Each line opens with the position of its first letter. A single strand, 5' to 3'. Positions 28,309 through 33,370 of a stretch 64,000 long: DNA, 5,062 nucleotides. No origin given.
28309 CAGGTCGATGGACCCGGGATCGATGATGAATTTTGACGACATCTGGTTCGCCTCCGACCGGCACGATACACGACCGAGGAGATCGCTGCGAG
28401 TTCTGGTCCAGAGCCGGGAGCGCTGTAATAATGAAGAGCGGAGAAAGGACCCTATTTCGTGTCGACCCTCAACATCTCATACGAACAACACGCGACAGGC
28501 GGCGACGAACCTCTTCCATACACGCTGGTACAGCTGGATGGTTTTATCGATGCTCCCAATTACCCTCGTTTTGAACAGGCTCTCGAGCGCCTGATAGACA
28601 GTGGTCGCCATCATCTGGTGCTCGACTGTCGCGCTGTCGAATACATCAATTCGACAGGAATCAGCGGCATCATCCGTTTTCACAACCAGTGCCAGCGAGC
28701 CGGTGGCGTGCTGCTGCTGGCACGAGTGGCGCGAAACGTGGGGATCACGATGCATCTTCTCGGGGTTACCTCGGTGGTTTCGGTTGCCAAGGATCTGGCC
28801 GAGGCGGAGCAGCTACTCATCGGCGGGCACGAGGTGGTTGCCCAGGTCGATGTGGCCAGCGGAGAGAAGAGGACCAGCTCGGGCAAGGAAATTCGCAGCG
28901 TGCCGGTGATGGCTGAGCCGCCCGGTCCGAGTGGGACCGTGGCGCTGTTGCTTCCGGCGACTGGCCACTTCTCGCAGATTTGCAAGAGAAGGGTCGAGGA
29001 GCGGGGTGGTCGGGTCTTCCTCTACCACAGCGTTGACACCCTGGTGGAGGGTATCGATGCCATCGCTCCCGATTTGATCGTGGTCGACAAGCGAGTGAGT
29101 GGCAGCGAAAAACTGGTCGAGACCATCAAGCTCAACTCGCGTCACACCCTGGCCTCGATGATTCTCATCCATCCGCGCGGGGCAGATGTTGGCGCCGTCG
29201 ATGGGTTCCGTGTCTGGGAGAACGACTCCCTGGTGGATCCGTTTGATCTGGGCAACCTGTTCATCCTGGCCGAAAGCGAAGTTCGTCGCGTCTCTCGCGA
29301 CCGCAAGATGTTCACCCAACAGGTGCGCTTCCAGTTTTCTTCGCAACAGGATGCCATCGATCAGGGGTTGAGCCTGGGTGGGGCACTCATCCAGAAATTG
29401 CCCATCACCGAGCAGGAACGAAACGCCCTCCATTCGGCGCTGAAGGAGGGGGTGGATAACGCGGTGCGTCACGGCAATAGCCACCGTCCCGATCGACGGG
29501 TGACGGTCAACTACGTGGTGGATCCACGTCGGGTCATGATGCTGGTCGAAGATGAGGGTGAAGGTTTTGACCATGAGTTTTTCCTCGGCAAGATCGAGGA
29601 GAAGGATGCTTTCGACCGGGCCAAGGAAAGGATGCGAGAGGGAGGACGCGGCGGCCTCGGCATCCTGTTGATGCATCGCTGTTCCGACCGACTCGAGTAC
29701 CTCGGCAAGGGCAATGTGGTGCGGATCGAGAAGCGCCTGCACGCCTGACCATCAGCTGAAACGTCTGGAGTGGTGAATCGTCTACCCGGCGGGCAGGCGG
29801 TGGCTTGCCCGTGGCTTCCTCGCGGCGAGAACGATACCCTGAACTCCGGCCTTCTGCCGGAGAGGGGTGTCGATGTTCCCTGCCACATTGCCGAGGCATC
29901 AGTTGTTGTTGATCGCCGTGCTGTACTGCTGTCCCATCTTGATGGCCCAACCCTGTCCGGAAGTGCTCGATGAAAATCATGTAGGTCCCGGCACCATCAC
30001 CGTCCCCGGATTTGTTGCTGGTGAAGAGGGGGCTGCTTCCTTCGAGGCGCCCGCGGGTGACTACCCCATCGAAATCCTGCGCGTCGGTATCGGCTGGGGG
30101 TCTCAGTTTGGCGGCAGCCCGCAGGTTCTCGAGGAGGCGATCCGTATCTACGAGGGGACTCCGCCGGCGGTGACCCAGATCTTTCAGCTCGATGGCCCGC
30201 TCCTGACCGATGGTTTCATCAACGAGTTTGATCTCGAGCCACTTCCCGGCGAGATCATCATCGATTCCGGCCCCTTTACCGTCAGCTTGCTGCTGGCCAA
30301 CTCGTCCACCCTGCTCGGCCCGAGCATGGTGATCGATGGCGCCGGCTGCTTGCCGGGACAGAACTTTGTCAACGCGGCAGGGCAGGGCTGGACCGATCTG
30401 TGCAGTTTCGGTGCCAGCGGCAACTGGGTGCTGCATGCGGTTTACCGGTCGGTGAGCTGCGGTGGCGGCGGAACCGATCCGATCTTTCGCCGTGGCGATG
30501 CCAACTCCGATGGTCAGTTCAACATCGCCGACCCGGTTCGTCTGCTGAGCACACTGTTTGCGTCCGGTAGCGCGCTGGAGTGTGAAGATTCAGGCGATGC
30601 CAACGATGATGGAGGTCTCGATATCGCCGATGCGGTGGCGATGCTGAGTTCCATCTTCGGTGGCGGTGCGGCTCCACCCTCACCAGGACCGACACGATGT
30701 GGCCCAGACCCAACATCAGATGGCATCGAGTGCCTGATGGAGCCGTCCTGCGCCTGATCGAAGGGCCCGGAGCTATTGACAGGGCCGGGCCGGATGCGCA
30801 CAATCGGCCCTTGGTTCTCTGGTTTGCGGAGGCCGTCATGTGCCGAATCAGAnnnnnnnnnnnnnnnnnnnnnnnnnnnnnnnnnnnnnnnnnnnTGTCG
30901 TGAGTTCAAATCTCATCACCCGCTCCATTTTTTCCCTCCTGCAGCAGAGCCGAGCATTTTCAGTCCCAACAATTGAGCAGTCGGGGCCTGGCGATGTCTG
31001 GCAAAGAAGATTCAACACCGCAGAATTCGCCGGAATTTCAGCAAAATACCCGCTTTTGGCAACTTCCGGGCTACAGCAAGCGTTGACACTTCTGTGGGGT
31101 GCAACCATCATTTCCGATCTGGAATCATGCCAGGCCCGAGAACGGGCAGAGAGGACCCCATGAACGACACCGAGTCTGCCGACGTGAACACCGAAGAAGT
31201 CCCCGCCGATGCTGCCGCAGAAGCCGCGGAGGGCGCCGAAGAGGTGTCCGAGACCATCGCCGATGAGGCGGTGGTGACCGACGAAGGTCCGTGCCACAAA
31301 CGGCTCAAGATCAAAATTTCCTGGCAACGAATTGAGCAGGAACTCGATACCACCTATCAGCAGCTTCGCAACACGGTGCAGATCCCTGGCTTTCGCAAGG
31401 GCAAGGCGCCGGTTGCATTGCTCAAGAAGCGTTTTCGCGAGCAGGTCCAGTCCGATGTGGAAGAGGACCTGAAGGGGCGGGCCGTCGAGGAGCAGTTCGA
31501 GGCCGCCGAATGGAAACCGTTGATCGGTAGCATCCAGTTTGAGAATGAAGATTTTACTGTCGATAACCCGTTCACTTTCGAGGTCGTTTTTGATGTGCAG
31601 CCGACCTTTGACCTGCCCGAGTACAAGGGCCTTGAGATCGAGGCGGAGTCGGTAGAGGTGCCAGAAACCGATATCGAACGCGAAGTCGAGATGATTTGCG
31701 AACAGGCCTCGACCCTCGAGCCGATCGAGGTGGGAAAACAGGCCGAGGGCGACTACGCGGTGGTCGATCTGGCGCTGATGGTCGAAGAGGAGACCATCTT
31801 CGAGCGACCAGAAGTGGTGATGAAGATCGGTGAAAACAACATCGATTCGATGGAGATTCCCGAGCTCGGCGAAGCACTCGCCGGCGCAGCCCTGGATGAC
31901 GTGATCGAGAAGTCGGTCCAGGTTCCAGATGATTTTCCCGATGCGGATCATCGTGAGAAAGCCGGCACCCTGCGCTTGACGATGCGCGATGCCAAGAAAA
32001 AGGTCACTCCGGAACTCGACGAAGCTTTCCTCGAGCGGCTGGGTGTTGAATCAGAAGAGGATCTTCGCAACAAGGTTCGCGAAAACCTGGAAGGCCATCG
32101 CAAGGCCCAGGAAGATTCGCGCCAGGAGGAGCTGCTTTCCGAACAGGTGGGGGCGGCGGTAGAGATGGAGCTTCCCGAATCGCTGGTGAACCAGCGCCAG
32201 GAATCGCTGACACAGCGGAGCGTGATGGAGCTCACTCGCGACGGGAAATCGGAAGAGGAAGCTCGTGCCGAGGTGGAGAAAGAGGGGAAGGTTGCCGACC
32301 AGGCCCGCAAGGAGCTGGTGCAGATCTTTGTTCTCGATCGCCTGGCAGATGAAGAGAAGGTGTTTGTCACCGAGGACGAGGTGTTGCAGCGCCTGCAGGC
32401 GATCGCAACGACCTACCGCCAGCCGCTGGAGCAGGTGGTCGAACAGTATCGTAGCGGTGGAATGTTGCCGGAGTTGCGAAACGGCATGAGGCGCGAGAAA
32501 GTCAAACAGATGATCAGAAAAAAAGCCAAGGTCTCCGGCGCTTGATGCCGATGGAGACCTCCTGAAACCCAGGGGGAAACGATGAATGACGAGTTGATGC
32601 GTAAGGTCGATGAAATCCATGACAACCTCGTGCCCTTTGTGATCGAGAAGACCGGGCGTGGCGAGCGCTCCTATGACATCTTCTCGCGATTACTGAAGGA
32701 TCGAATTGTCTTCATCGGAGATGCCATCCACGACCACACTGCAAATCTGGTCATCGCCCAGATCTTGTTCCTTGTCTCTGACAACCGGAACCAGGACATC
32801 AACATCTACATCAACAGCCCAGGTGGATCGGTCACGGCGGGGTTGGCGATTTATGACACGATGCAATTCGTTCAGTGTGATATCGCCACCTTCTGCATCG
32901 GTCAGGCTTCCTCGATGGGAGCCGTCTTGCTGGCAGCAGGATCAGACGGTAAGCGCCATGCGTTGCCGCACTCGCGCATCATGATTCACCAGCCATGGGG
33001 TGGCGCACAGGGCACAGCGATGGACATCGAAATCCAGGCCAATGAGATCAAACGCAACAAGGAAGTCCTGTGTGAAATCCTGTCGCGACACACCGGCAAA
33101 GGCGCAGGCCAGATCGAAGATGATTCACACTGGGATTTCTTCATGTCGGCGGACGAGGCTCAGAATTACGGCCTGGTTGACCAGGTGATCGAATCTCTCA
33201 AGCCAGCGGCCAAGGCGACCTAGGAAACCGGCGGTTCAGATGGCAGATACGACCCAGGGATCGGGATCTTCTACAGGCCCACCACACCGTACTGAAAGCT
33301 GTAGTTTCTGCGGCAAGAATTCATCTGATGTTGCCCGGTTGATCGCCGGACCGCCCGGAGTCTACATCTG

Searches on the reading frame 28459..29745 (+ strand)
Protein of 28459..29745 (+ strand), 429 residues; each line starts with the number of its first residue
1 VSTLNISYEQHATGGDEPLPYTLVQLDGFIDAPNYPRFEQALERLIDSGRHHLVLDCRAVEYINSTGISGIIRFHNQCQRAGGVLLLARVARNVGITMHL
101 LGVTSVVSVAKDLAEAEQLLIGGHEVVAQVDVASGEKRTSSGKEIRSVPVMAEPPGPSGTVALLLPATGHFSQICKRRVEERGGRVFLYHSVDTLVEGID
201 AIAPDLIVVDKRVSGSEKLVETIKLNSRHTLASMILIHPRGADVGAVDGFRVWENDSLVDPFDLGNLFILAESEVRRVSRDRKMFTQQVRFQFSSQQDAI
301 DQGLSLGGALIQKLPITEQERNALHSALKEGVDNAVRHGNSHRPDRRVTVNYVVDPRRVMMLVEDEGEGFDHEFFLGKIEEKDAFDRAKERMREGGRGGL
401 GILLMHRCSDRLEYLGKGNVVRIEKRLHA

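Call 24: search_protein_families(library=pfam, proteins=[window:28459-29745:+], max_evalue=0.001)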
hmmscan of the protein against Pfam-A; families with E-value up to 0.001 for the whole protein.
window:28459-29745:+ (429 aa): 4 families
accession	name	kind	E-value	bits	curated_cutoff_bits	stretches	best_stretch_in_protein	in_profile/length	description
PF13581.12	HATPase_c_2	-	2e-17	63.9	27.4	1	310-425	18-127/127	Histidine kinase-like ATPase domain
PF01740.26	STAS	-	3.1e-16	59.5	22.6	1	22-116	11-106/106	STAS domain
PF13466.11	STAS_2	-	4.8e-09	36.7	29.2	1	24-103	1-79/80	STAS domain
PF02518.31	HATPase_c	-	7.1e-09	36.5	26.4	1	321-413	3-88/111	Histidine kinase-, DNA gyrase B-, and HSP90-like ATPase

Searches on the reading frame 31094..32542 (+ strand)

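Call 24: search_protein_families(library=pfam, proteins=[window:31094-32542:+], max_evalue=0.001)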
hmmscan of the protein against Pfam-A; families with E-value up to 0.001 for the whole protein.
window:31094-32542:+ (483 aa): 2 families
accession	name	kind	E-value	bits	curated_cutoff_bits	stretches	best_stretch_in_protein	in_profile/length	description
PF05697.18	Trigger_N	-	3.4e-33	115.4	22.2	1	62-200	6-143/144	Bacterial trigger factor protein (TF)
PF05698.19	Trigger_C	-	1.4e-21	77.7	22.7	1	322-474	3-160/162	Bacterial trigger factor protein (TF) C-terminus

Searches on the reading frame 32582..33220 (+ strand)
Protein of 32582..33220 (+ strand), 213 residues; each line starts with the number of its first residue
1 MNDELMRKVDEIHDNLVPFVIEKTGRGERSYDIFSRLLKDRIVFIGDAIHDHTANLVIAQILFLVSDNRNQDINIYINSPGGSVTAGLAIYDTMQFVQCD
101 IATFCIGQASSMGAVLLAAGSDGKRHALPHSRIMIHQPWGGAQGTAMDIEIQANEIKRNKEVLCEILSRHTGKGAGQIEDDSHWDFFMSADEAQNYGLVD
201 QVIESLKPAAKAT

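Call 25: search_protein_families(library=pfam, proteins=[window:32582-33220:+], max_evalue=0.001)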
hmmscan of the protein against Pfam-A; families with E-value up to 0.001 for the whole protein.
window:32582-33220:+ (213 aa): 1 family
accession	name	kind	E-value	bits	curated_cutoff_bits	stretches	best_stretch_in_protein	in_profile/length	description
PF00574.28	CLP_protease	-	2.7e-77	259.2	20.2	1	26-205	2-181/182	Clp protease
